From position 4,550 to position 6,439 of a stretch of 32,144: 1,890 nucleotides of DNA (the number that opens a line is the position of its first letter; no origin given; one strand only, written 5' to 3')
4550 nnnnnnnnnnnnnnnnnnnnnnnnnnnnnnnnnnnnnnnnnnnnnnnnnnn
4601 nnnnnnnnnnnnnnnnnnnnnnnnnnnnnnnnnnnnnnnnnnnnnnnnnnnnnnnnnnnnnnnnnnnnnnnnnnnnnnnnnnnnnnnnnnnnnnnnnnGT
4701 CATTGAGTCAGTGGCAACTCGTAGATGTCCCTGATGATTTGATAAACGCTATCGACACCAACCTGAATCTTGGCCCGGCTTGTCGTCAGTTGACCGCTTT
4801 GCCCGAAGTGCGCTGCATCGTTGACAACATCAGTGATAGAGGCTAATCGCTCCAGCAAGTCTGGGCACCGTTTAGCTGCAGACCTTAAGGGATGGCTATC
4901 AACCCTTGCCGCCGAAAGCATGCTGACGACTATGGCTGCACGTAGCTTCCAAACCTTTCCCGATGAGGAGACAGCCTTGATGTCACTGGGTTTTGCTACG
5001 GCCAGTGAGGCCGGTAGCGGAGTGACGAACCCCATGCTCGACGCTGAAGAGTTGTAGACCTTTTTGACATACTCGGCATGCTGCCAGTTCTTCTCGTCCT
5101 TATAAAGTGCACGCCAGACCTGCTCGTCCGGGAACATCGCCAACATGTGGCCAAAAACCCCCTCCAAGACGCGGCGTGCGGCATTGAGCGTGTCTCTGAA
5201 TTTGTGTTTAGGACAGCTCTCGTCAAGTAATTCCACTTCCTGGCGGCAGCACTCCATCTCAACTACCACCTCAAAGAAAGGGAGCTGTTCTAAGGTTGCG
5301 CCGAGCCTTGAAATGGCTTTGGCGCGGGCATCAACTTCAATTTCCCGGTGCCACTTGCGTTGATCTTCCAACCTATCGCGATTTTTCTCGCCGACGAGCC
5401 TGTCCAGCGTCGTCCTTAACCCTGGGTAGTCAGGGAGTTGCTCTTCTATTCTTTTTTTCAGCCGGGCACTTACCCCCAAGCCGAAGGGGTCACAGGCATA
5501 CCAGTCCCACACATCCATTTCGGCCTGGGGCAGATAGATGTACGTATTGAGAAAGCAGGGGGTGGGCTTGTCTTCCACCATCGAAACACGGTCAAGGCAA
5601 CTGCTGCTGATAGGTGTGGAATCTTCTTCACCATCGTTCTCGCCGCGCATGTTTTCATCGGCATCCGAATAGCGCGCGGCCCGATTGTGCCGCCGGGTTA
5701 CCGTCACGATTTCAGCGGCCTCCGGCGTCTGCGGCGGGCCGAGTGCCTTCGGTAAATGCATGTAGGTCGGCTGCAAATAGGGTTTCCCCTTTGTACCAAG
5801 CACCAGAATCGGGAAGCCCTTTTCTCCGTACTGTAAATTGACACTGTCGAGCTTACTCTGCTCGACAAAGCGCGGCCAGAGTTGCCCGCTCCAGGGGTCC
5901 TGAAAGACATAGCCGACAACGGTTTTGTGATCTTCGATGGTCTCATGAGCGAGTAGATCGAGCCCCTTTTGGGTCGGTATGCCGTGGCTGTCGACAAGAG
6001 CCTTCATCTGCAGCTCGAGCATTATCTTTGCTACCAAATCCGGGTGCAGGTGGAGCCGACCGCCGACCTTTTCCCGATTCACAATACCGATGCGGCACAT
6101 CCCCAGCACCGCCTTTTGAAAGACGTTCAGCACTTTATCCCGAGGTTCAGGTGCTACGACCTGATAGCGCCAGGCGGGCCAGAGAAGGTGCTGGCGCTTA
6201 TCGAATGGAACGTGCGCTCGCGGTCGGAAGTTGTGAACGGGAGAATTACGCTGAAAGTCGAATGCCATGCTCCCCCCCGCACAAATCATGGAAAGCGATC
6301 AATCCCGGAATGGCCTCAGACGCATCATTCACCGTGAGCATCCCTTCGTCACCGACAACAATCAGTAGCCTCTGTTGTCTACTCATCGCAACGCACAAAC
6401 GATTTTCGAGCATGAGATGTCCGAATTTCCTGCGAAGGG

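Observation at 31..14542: CARF/sigma54-controlled operon joining a TerY-P triad, a UPF1-like helicase and a coiled-coil McrBC derivative (CoCoNuT-like, experimentally untested)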

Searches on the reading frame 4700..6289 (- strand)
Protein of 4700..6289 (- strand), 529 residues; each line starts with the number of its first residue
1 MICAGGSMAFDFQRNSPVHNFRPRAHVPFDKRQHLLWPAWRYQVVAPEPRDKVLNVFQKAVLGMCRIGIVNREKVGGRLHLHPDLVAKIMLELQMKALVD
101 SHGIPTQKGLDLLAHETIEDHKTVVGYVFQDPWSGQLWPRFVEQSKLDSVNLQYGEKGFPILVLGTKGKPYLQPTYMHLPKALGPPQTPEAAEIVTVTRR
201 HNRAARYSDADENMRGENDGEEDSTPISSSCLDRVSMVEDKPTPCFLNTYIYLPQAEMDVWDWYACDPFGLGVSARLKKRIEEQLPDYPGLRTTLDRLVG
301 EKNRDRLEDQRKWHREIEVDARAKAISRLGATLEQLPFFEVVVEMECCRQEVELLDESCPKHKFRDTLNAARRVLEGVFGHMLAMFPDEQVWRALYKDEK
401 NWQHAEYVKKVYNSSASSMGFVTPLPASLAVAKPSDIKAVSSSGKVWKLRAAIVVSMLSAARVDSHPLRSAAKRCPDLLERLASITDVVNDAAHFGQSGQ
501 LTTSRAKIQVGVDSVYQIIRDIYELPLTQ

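Call 4: search_protein_families(library=pfam, proteins=[window:4700-6289:-], max_evalue=0.01)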
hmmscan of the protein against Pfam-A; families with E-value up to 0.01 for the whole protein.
window:4700-6289:- (529 aa): 0 families

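Call 5: search_protein_families(library=padloc, proteins=[window:4700-6289:-], max_evalue=0.01)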
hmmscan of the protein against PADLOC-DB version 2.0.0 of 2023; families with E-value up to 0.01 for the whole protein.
window:4700-6289:- (529 aa): 0 families

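Call 7: search_protein_families(library=ncbifam, proteins=[window:4700-6289:-], max_evalue=0.01)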
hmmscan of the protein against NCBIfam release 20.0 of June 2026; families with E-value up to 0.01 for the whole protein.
window:4700-6289:- (529 aa): 0 families

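Call 24: find_homologous_proteins(query=window:4700-6268:-, max_evalue=0.00001)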
Query window:4700-6268:- (522 aa): 144 proteins with E <= 0.00001 among 8000 candidates; the best 120 are listed.
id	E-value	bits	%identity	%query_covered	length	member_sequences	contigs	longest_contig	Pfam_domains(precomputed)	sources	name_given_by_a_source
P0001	0.0e+0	1210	100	100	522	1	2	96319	-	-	-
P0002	7.8e-126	439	45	94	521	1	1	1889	-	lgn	-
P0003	1.5e-124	435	44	94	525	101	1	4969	-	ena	-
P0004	2.3e-124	434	43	99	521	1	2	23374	-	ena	-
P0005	5.7e-123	430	43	99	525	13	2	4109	-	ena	-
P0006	1.6e-122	428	42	99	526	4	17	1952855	-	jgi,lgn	jgi:hypothetical protein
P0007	3.6e-122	427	42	99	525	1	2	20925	-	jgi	jgi:hypothetical protein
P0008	6.8e-122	426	43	95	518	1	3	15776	-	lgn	-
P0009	9.2e-122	426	44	94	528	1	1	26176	-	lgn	-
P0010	2.4e-121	424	43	95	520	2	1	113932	-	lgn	-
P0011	3.4e-121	424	42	98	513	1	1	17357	-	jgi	jgi:hypothetical protein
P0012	4.2e-121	423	41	99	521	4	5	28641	-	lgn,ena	-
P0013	4.6e-121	423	40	98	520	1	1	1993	-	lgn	-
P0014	1.6e-120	422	43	99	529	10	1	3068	-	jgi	jgi:hypothetical protein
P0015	1.9e-120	421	42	90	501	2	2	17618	-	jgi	jgi:hypothetical protein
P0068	4.5e-108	380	41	94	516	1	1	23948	PF24409.2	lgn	-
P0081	7.9e-103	363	36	99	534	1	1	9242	PF24409.2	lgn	-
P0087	4.1e-101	357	36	98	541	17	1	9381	PF24409.2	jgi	-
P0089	3.7e-100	354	41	88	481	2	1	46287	PF24409.2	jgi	jgi:hypothetical protein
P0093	5.6e-97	344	34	99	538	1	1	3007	PF24409.2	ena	-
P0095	1.6e-96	342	36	100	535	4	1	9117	PF24409.2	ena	-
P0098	4.2e-95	338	38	98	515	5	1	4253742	PF24409.2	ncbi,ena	-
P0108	1.6e-87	313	34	98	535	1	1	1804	PF24409.2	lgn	-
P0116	1.1e-83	300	34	97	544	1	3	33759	PF24409.2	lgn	-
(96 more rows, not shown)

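Call 26: search_protein_families(library=pfam, alignment_id=A1, max_evalue=0.1)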
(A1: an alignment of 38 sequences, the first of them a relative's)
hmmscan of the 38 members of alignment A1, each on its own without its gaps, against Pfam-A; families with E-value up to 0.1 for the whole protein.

A. member 1, P0001 (522 aa): 1 family
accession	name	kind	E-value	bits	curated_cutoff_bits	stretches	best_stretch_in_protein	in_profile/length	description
PF24409.1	wHTH-PRTase_assc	-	0.068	13.7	27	0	53-112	2-61/83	wHTH-PRTase associated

B. families by the number of members that match (of 38 scanned): 11 families
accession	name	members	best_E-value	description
PF24409.1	wHTH-PRTase_assc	31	1e-07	wHTH-PRTase associated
PF18908.5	DUF5663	3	0.012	Protein of unknown function (DUF5663)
PF02317.23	Octopine_DH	1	0.0027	NAD/NADP octopine/nopaline dehydrogenase, alpha-helical domain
PF10721.14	DUF2514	1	0.012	Protein of unknown function (DUF2514)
PF12802.13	MarR_2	1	0.013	MarR family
PF24422.1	DUF7552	1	0.017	Domain of unknown function (DUF7552)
PF25591.1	LRV_2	1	0.028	Leucine Rich Repeat Variant domain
PF13545.12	HTH_Crp_2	1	0.046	Crp-like helix-turn-helix domain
PF14394.12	DUF4423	1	0.047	Domain of unknown function (DUF4423)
PF05331.17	DUF742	1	0.048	Protein of unknown function (DUF742)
PF03297.21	Ribosomal_S25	1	0.062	S25 ribosomal protein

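Call 42: predict_structure(alignment_id=A1)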
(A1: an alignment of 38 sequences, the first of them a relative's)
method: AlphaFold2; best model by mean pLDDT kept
length: 522 residues; sequences in the alignment: 38
mean_pLDDT: 87.7   pTM: 0.65
mean pLDDT of the five models: 87.7, 86.2, 84.9, 84.3, 83.9
residues with pLDDT >= 90: 334; 70-90: 133; 50-70: 40; < 50: 15
segments of 3 or more residues with pLDDT < 50: 206-215, 250-252
pLDDT, mean of each block of 10 residues (from residue 1): 83 85 90 95 80 95 96 95 96 96 88 80 93 89 90 90 93 88 92 77 51 54 83 95 81 75 87 91 90 71 86 96 93 96 92 87 95 96 89 76 96 97 94 89 96 96 96 95 76 74 94 90 49
secondary structure, 60 per line:
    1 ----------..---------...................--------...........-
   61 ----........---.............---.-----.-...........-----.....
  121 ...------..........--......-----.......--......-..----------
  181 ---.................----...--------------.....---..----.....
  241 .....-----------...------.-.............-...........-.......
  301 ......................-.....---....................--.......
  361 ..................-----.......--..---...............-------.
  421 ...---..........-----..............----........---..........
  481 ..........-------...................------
elements in order: E25-40 H49-59 H65-72 H76-88 H100-110 E116-123 E130-136 E142-147 E153-159 E162-167 H184-200 H222-226 E236-245 E257-259 H268-280 H282-292 H294-322 H324-328 H332-351 H354-378 H384-388 H398-412 H420-423 H427-436 H442-455 H460-467 H471-490 H498-516

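Call 46: fold_search(model_id=the predicted structure, library=pdb)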
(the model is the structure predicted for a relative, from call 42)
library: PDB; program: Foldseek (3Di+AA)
matches with E <= 10: 413; with E <= 0.001: 0
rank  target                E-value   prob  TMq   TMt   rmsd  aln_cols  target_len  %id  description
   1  6tug_H                1.5e-01  0.69  0.19  0.23  13.5       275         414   14  Enterococcus italicus Csm6 bound to cyclic hexa-2'-fluoro-hexa-dAMP (released 2020-02-26)
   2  7acl_A                1.7e-01  0.18  0.09  0.18  18.0       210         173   13  Crystal structure of E. coli HTH-type transcriptional regulator RcdA at 2.05 A resolution (released 2021-08-18)
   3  6tug_A                2.8e-01  0.60  0.18  0.22  12.0       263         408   13  Enterococcus italicus Csm6 bound to cyclic hexa-2'-fluoro-hexa-dAMP (released 2020-02-26)
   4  6tug_G                3.4e-01  0.47  0.18  0.21  11.9       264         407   15  Enterococcus italicus Csm6 bound to cyclic hexa-2'-fluoro-hexa-dAMP (released 2020-02-26)
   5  7oyk_DDD              4.4e-01  1.00  0.12  0.58   2.5        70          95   21  DNA-binding domain of CggR in complex with the DNA operator (released 2021-11-10)
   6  6tug_D                4.4e-01  0.54  0.19  0.23  11.7       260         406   13  Enterococcus italicus Csm6 bound to cyclic hexa-2'-fluoro-hexa-dAMP (released 2020-02-26)
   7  6tug_B                5.1e-01  0.54  0.20  0.24  12.6       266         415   14  Enterococcus italicus Csm6 bound to cyclic hexa-2'-fluoro-hexa-dAMP (released 2020-02-26)
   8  8r3g_A                5.9e-01  1.00  0.11  0.17   2.4        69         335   22  Central glycolytic genes regulator (CggR) bound to DNA operator (released 2024-06-19)
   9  6tug_E                6.1e-01  0.47  0.19  0.23  11.8       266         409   15  Enterococcus italicus Csm6 bound to cyclic hexa-2'-fluoro-hexa-dAMP (released 2020-02-26)
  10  8jbb_B                6.1e-01  0.41  0.19  0.21  10.9       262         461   12  Crystal Structure of the Csm6 from Thermus thermophilus HB8 in complex with A2>p (released 2023-12-13)
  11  1j1j_A                6.1e-01  0.08  0.08  0.15  21.8       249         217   13  Crystal Structure of human Translin (released 2003-12-06)
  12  5yjc_B                6.4e-01  0.51  0.20  0.35  11.3       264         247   12  Structural insights into the CRISPR-Cas-associated ribonuclease activity of Staphylococcus epidermidis Csm6 (released 2018-10-17)
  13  6w2r_B                6.7e-01  0.18  0.13  0.24  17.0       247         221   16  Junction 19, DHR54-DHR79 (released 2020-04-15)
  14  7oyk_AAA              8.1e-01  1.00  0.11  0.56   2.5        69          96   22  DNA-binding domain of CggR in complex with the DNA operator (released 2021-11-10)
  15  3pja_L                8.1e-01  0.11  0.10  0.19  20.2       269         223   12  Crystal structure of human C3PO complex (released 2011-05-11)
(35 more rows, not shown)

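Call 58: find_encoding_contigs(protein=P0001, flank=10000, max_places=4)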
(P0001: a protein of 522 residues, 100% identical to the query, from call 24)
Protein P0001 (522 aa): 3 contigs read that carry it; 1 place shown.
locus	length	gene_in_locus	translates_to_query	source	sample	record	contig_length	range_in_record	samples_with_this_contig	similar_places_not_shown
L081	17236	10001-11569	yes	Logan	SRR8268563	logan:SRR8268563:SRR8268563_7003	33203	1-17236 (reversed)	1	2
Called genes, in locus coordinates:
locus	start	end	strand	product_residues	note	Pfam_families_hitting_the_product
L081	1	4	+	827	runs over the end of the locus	PF13091:PLDc_2 (faint)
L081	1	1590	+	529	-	-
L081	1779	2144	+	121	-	PF14076:DUF4258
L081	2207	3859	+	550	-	PF00158:Sigma54_activat, PF14532:Sigma54_activ_2 (weak), PF07728:AAA_5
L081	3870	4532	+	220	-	PF00092:VWA, PF13519:VWA_2, PF13768:VWA_3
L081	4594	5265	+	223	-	PF13672:PP2C_2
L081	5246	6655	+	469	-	PF00069:Pkinase (weak)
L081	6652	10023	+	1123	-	PF13086:AAA_11, PF13245:AAA_19 (faint), PF13604:AAA_30 (faint), PF13086:AAA_11, PF13087:AAA_12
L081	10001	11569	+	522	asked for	-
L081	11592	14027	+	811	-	-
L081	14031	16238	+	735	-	-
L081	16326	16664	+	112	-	-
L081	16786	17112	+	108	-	-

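Call 73: search_protein_families(library=pfam, proteins=[L081:16326-16664:+, L081:16786-17112:+], max_evalue=0.01)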
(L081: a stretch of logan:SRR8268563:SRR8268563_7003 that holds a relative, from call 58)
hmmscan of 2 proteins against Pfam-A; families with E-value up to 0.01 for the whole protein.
L081:16326-16664:+ (112 aa): 0 families

L081:16786-17112:+ (108 aa): 0 families
